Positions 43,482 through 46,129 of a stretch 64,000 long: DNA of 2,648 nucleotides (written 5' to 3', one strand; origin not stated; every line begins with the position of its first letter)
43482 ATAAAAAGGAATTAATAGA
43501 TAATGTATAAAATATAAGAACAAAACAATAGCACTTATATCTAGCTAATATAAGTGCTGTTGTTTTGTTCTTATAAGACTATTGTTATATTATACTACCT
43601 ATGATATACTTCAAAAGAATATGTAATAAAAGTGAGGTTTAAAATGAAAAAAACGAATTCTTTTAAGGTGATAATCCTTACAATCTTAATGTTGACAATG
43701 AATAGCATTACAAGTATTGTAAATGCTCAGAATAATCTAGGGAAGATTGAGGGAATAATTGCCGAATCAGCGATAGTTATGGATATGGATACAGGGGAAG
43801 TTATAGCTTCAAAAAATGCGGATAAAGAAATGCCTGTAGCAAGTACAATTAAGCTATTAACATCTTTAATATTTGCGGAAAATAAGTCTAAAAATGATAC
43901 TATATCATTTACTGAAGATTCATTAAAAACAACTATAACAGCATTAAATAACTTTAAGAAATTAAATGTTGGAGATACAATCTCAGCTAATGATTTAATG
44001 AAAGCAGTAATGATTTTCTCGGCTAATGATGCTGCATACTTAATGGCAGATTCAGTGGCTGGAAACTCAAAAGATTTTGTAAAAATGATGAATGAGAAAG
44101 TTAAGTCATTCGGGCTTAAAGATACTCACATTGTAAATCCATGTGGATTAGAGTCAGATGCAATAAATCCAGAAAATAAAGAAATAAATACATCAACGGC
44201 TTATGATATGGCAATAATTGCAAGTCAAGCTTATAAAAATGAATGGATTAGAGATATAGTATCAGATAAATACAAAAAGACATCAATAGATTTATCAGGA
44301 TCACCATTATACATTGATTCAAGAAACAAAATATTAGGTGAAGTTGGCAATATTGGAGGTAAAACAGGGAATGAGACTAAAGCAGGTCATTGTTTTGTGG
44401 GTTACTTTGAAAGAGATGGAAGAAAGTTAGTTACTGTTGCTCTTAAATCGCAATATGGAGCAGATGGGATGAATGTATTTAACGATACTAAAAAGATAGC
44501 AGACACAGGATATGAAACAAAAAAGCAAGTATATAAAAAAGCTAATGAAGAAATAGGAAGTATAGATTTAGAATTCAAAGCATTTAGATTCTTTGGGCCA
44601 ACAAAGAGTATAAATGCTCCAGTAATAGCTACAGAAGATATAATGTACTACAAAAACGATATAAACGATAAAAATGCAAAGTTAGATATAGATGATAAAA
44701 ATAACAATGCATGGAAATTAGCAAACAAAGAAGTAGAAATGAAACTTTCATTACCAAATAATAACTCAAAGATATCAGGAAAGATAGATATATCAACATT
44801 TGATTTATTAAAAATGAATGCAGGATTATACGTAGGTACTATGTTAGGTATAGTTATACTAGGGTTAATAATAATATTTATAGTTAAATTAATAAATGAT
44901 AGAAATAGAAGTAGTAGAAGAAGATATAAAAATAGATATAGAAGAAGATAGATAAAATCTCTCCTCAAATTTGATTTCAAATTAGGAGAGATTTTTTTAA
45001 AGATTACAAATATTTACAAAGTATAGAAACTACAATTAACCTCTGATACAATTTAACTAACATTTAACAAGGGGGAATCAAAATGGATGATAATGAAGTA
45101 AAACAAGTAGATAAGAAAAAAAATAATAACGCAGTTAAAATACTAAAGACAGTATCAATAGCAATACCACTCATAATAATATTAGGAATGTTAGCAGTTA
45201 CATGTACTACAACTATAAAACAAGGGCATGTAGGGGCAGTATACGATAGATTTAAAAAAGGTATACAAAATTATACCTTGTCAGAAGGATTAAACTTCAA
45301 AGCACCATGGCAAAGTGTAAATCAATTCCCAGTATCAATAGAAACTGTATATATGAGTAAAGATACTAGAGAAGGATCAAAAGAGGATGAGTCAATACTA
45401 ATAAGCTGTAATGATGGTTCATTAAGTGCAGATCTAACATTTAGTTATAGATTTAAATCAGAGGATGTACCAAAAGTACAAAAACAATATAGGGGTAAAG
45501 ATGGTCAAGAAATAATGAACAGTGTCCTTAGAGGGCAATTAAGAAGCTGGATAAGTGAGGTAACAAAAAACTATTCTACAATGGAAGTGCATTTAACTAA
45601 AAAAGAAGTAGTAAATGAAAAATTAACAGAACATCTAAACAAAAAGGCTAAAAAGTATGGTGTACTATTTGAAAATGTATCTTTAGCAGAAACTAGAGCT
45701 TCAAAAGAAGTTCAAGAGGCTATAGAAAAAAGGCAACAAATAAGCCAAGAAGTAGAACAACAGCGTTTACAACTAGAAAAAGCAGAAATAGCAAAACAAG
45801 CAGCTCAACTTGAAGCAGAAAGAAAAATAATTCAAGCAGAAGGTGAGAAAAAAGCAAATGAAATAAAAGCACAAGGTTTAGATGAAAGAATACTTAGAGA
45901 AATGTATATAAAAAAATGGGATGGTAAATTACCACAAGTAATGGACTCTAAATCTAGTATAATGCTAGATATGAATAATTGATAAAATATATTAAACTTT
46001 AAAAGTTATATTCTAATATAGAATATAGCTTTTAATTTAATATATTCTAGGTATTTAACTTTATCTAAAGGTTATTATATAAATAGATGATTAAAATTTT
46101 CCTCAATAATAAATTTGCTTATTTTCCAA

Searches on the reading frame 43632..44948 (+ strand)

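Call 45: search_protein_families(library=pfam, proteins=[window:43632-44948:+], max_evalue=1)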
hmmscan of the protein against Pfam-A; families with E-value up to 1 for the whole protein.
window:43632-44948:+ (439 aa): 5 families
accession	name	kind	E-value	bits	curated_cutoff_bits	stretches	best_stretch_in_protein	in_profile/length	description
PF00768.25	Peptidase_S11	-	1.4e-45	156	27.6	1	41-272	9-236/239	D-alanyl-D-alanine carboxypeptidase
PF13354.11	Beta-lactamase2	-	6.2e-13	49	22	1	48-267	3-209/214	Beta-lactamase enzyme family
PF02113.21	Peptidase_S13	-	0.0046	16.2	22.8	1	44-79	17-53/444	D-Ala-D-Ala carboxypeptidase 3 (S13) family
PF04893.22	Yip1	-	0.13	12.5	28.6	1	382-423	51-89/173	Yip1 domain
PF18361.6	ssDBP_DBD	-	0.14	12.7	25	0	267-295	48-79/136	Single stranded DNA-binding protein ss DNA binding domain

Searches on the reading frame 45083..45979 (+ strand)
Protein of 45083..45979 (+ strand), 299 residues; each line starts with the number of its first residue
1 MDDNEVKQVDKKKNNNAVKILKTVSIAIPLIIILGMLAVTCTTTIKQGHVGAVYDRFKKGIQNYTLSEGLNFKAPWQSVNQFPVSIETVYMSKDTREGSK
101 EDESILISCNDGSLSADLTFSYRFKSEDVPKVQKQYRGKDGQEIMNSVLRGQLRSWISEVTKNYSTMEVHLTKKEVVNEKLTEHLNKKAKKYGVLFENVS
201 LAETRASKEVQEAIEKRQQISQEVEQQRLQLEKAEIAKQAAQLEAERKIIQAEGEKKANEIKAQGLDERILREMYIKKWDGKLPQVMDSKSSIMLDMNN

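Call 45: search_protein_families(library=pfam, proteins=[window:45083-45979:+], max_evalue=1)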
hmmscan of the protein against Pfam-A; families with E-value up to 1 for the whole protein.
window:45083-45979:+ (299 aa): 4 families
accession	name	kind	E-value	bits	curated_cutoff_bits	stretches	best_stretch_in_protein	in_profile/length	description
PF01145.31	Band_7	-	9.8e-20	71.8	23.6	1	44-233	2-166/176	SPFH domain / Band 7 family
PF13421.11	Band_7_1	-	0.0033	17.5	24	1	123-219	108-208/211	SPFH domain-Band 7 family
PF16996.10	Asp4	-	0.016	15.8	27.7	1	1-37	13-49/55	Accessory secretory protein Sec Asp4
PF04791.21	LMBR1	-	0.42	9.9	31.9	1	127-265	226-334/510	LMBR1-like membrane protein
